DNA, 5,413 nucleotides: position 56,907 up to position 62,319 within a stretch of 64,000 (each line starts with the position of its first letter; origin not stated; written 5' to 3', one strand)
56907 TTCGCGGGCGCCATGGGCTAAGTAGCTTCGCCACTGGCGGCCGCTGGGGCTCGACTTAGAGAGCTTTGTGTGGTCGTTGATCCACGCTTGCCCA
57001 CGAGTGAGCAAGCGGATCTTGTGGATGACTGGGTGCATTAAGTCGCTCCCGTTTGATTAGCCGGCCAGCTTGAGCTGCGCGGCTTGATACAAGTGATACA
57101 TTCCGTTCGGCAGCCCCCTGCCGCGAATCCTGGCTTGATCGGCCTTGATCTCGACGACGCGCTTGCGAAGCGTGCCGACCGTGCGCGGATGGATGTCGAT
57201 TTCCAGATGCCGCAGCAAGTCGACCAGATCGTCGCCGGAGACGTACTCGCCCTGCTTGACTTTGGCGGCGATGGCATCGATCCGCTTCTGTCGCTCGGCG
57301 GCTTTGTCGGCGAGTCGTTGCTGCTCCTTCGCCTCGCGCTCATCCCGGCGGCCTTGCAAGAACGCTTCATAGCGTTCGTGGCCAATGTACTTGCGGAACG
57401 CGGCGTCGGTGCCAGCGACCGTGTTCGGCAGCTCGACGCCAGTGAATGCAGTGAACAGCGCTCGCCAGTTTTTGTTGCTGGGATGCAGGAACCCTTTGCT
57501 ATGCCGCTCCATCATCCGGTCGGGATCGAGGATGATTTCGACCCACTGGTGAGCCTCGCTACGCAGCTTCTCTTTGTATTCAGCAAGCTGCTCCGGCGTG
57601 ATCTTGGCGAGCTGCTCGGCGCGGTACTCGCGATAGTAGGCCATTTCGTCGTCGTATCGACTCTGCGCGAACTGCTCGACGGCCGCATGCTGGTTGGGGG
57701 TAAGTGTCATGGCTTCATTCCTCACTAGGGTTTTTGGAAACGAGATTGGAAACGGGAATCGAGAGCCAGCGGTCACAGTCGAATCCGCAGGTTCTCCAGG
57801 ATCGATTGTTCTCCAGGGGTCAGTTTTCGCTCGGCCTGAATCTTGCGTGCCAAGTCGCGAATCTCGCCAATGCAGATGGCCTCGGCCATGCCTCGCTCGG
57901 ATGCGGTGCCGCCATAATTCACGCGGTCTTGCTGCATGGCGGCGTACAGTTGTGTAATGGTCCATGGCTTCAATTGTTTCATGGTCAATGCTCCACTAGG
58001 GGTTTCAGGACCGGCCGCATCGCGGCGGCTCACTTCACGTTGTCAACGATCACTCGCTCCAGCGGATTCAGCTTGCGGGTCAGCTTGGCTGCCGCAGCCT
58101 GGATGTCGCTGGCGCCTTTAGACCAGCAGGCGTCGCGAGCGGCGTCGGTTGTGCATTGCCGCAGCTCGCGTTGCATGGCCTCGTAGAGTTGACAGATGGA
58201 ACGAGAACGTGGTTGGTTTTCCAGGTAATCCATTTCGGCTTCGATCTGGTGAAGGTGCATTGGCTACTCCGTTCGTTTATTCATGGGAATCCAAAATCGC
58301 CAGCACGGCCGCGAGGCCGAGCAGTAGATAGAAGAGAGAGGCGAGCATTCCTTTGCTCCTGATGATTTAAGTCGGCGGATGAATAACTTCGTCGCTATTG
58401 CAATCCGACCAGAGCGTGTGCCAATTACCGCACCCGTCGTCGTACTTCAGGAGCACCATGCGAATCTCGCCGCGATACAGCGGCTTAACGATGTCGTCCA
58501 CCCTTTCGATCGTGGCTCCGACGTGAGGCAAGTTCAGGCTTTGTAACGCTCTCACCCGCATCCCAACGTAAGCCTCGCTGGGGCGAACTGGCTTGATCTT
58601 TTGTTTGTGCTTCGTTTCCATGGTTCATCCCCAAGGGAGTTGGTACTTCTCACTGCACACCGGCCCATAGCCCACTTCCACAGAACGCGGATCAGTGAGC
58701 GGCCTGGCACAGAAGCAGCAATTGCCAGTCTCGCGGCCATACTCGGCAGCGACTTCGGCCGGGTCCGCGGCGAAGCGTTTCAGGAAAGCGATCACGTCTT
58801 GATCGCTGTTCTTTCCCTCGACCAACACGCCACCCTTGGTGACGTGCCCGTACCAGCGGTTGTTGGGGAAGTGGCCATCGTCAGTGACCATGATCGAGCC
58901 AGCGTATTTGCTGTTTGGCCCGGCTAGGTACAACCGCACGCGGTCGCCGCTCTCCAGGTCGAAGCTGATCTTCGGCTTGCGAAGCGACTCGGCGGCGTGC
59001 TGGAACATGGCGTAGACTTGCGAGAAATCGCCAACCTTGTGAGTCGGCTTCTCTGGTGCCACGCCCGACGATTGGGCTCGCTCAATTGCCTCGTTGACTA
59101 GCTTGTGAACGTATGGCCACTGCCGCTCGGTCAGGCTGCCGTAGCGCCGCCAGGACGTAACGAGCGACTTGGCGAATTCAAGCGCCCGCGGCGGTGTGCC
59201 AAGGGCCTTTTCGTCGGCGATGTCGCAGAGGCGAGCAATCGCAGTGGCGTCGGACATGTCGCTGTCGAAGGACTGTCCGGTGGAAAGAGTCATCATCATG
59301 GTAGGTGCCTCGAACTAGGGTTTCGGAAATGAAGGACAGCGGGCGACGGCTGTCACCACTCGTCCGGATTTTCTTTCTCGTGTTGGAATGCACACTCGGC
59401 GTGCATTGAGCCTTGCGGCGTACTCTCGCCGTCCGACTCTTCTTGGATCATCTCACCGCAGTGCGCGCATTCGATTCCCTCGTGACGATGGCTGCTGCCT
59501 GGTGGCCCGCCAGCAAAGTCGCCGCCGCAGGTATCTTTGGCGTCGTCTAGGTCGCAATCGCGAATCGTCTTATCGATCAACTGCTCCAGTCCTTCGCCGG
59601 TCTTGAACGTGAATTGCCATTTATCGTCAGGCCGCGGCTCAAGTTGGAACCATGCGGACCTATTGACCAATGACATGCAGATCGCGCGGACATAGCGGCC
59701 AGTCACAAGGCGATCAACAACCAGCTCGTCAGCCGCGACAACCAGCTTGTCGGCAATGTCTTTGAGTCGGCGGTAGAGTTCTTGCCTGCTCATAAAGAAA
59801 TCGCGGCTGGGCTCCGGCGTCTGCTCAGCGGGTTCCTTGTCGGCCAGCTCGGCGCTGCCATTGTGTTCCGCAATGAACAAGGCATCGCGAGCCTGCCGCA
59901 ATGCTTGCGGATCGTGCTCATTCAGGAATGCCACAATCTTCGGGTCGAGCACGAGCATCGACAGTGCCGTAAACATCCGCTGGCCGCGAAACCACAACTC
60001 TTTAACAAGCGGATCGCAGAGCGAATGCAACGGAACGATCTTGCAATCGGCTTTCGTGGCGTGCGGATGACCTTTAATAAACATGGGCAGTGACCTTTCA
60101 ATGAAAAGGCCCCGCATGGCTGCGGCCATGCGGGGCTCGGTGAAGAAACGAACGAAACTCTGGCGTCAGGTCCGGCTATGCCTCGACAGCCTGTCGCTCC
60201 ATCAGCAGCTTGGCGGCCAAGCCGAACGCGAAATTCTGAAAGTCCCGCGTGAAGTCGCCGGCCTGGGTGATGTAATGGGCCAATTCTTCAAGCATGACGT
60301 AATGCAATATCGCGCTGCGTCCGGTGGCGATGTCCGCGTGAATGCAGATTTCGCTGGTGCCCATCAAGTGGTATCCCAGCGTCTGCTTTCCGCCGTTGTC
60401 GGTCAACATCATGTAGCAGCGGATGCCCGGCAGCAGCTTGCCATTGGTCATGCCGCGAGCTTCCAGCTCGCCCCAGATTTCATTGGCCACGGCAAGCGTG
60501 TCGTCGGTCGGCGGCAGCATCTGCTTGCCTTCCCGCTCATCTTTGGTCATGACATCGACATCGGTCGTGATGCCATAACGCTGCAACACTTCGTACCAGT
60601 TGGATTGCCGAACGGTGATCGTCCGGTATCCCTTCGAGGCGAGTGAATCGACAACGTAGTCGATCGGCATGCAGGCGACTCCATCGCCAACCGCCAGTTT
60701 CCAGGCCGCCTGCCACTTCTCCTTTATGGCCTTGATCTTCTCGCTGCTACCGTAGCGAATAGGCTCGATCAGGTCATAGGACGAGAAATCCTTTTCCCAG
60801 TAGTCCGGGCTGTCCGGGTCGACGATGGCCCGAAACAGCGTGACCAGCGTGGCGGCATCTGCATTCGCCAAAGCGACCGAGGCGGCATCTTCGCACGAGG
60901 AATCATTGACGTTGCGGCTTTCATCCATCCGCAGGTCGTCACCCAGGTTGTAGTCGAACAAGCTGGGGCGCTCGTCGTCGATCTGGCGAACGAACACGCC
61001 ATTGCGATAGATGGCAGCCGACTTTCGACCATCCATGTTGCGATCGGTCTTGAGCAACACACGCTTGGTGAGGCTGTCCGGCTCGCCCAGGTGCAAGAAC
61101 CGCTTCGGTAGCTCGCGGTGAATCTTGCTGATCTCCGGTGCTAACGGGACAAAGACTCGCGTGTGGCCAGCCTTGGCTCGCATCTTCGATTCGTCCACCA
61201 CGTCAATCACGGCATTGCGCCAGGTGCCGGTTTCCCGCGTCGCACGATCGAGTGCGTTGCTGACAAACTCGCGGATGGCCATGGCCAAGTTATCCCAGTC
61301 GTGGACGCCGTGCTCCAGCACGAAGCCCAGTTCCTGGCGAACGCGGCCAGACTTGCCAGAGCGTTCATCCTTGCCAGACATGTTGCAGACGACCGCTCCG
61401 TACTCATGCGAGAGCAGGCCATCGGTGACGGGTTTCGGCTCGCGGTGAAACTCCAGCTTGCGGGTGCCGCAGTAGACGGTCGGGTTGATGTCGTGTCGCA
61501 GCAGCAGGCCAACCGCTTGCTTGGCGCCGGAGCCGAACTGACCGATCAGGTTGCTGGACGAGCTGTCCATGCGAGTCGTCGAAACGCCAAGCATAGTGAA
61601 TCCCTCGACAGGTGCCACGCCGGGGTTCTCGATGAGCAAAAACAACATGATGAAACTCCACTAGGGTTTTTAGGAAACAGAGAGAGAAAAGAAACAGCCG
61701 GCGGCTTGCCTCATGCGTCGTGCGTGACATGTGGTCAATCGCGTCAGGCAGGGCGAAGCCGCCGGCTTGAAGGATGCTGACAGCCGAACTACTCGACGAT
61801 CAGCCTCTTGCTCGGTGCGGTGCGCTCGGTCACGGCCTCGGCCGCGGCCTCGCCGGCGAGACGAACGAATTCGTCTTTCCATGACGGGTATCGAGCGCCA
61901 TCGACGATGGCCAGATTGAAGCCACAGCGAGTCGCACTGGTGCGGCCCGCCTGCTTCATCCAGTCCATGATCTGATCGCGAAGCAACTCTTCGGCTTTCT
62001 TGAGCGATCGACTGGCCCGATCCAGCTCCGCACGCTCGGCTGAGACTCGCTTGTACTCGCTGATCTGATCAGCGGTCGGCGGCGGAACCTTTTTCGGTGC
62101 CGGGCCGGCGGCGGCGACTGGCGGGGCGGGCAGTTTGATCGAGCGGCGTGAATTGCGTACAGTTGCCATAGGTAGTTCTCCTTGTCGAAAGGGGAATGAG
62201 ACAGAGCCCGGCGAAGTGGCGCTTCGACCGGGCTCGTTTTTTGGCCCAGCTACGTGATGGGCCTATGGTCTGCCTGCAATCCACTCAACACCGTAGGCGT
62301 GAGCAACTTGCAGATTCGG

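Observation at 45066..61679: Conserved start-associated sequence upstream of at least 7 early genes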

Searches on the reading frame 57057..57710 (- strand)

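Call 8: search_protein_families(library=pfam, proteins=[window:57057-57710:-], max_evalue=0.01)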
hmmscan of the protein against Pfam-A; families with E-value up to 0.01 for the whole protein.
window:57057-57710:- (217 aa): 0 families

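Call 9: search_protein_families(library=phrogs, proteins=[window:57057-57710:-], max_evalue=0.001)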
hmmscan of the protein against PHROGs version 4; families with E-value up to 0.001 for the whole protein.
window:57057-57710:- (217 aa): 0 families

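Call 55: search_protein_families(library=ncbifam, proteins=[window:57057-57710:-], max_evalue=0.1)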
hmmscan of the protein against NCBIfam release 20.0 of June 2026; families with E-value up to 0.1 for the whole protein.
window:57057-57710:- (217 aa): 1 family
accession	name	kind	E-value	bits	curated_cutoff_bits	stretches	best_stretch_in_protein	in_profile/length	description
NF000468.1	Erm37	exception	0.069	13.1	350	0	166-201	55-93/179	23S rRNA (adenine(2058)-N(6))-methyltransferase Erm(37)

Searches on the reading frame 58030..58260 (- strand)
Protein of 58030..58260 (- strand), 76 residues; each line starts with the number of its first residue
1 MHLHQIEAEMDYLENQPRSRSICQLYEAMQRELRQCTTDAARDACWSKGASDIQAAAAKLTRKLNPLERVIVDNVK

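Call 22: search_protein_families(library=pfam, proteins=[window:58030-58260:-], max_evalue=0.1)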
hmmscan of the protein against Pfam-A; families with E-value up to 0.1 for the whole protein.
window:58030-58260:- (76 aa): 1 family
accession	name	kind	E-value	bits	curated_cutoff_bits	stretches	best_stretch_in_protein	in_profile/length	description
PF12631.12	MnmE_helical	-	0.02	15.5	40.1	1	3-62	45-105/211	MnmE helical domain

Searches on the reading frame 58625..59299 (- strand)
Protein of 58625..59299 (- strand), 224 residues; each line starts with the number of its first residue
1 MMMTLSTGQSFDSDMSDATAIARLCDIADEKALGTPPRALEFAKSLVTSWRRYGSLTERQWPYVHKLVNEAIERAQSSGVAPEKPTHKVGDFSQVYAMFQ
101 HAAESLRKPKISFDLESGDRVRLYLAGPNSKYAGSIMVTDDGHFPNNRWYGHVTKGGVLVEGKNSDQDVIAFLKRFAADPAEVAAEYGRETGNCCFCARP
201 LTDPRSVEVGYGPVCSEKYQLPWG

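Call 8: search_protein_families(library=pfam, proteins=[window:58625-59299:-], max_evalue=0.01)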
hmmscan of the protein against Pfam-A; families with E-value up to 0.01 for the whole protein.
window:58625-59299:- (224 aa): 1 family
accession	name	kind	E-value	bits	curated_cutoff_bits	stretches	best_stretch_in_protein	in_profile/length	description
PF19474.4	DUF6011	-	2.4e-15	56.2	26.6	1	184-219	1-36/37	Family of unknown function (DUF6011)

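Call 9: search_protein_families(library=phrogs, proteins=[window:58625-59299:-], max_evalue=0.001)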
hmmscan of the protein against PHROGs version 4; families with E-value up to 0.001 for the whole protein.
window:58625-59299:- (224 aa): 5 families
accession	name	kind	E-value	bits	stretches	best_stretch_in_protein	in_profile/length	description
phrog_4046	-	unknown function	1.5e-40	140.6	1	38-219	125-299/301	-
phrog_636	-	unknown function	3.3e-18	67.8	1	146-218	156-231/254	-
phrog_6032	-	unknown function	9.9e-10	39.6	1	172-219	227-274/296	-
phrog_20259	-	unknown function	2.9e-06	28.2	1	191-218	109-136/140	-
phrog_25989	-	unknown function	1.7e-05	26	1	193-217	4-28/70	-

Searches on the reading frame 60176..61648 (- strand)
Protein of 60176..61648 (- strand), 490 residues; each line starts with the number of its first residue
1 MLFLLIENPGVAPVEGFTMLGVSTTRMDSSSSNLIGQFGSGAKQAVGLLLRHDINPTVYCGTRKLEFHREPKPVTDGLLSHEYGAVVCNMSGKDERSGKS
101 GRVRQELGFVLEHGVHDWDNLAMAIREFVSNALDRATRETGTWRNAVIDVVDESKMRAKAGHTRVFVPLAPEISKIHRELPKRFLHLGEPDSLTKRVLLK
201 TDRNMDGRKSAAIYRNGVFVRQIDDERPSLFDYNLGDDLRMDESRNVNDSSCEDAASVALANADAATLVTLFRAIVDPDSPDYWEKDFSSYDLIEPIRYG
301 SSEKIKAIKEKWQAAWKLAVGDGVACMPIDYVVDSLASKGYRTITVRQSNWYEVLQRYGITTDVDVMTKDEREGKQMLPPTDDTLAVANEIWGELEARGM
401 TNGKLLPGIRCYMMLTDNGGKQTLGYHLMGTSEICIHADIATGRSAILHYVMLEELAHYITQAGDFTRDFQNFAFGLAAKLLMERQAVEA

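Call 8: search_protein_families(library=pfam, proteins=[window:60176-61648:-], max_evalue=0.01)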
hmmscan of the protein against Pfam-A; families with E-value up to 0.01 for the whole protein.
window:60176-61648:- (490 aa): 0 families

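Call 9: search_protein_families(library=phrogs, proteins=[window:60176-61648:-], max_evalue=0.001)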
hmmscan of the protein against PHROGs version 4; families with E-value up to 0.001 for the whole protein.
window:60176-61648:- (490 aa): 2 families
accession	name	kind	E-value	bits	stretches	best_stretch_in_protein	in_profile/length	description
phrog_8203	-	unknown function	6.7e-16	59.2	1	3-473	3-377/394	-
phrog_6077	-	unknown function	1.4e-11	45.2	1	6-62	48-101/366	-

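Call 29: search_solved_structures(query=window:60176-61648:-, max_evalue=1)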
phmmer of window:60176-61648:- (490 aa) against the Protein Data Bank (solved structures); distinct sequences matched with E-value up to 1: 4.
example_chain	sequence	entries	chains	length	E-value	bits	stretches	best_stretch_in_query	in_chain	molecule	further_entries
1mmo_G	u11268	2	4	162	0.35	13.1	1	296-354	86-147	METHANE MONOOXYGENASE HYDROLASE (GAMMA CHAIN) | METHANE MONOOXYGENASE HYDROXYLASE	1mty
1xmf_E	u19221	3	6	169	0.38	13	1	296-354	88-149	Methane monooxygenase component A gamma chain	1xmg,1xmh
1fyz_E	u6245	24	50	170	0.38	13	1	296-354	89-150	METHANE MONOOXYGENASE COMPONENT A, GAMMA CHAIN | Methane monooxygenase component A gamma chain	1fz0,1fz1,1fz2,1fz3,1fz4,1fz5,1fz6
9i8v_B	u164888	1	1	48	0.67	12.2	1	160-193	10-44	ATP-dependent RNA helicase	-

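Call 55: search_protein_families(library=ncbifam, proteins=[window:60176-61648:-], max_evalue=0.1)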
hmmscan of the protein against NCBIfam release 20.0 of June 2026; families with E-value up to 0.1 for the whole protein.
window:60176-61648:- (490 aa): 0 families

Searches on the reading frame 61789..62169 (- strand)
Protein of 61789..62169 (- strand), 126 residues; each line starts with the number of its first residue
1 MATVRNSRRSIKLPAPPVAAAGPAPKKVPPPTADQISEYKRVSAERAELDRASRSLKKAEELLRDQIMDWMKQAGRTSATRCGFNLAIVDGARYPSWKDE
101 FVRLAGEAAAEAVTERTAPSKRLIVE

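Call 15: search_protein_families(library=phrogs, proteins=[window:61789-62169:-], max_evalue=0.001)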
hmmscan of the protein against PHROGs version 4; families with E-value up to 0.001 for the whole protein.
window:61789-62169:- (126 aa): 0 families

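Call 36: search_protein_families(library=pfam, proteins=[window:61789-62169:-], max_evalue=0.1)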
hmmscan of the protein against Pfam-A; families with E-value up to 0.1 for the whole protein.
window:61789-62169:- (126 aa): 1 family
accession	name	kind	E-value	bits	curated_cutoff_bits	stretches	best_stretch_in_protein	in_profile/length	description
PF23984.1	DUF7307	-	0.02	15.2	27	1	33-88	3-60/129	Pam3 gp33-like protein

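Call 55: search_protein_families(library=ncbifam, proteins=[window:61789-62169:-], max_evalue=0.1)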
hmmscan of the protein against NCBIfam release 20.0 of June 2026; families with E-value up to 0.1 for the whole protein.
window:61789-62169:- (126 aa): 0 families
